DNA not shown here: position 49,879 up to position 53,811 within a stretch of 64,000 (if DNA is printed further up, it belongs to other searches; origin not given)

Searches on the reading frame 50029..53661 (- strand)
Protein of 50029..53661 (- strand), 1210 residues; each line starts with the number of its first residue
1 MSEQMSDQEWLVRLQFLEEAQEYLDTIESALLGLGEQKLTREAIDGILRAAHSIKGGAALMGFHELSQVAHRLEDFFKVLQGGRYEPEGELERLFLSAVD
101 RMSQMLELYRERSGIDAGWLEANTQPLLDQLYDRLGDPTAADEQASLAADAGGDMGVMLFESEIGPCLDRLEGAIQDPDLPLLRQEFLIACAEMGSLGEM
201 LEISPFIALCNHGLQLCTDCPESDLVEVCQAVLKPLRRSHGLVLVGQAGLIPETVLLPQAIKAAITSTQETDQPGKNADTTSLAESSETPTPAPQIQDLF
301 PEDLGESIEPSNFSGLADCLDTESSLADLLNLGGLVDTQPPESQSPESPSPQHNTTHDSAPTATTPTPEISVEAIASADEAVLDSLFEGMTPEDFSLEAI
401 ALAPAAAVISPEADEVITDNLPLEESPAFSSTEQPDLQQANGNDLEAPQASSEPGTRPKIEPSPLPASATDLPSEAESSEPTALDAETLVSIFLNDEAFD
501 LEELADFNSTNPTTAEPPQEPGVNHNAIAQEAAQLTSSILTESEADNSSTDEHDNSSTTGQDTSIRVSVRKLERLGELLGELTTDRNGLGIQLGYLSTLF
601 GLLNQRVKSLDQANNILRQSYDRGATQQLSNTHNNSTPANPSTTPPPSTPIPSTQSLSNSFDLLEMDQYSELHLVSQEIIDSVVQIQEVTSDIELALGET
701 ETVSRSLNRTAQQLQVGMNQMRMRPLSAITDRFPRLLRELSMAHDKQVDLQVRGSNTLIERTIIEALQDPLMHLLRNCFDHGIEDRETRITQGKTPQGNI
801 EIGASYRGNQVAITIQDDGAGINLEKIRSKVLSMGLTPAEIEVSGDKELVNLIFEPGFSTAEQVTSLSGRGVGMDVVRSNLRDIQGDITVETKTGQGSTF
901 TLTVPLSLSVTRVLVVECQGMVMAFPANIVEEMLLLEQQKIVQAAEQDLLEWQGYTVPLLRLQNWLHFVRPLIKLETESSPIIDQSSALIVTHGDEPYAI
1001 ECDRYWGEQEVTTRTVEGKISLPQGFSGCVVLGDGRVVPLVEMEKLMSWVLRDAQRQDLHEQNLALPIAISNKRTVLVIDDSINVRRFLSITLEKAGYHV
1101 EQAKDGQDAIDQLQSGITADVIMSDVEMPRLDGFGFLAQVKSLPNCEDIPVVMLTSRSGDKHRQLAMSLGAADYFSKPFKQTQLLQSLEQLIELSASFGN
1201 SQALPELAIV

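Call 92: search_protein_families(library=pfam, proteins=[window:50029-53661:-], max_evalue=0.001)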
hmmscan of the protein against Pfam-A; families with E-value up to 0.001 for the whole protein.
window:50029-53661:- (1210 aa): 4 families
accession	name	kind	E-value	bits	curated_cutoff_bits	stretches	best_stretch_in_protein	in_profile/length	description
PF00072.30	Response_reg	-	4.4e-24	85.2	30.2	1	1076-1188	1-110/111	Response regulator receiver domain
PF02518.31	HATPase_c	-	1.3e-19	71.1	26.4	1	768-907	3-110/111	Histidine kinase-, DNA gyrase B-, and HSP90-like ATPase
PF01627.28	Hpt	-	1.2e-16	61.2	24.6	1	15-103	5-82/84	Hpt domain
PF01584.24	CheW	-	1e-15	58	23.5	1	913-1049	2-136/138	CheW-like domain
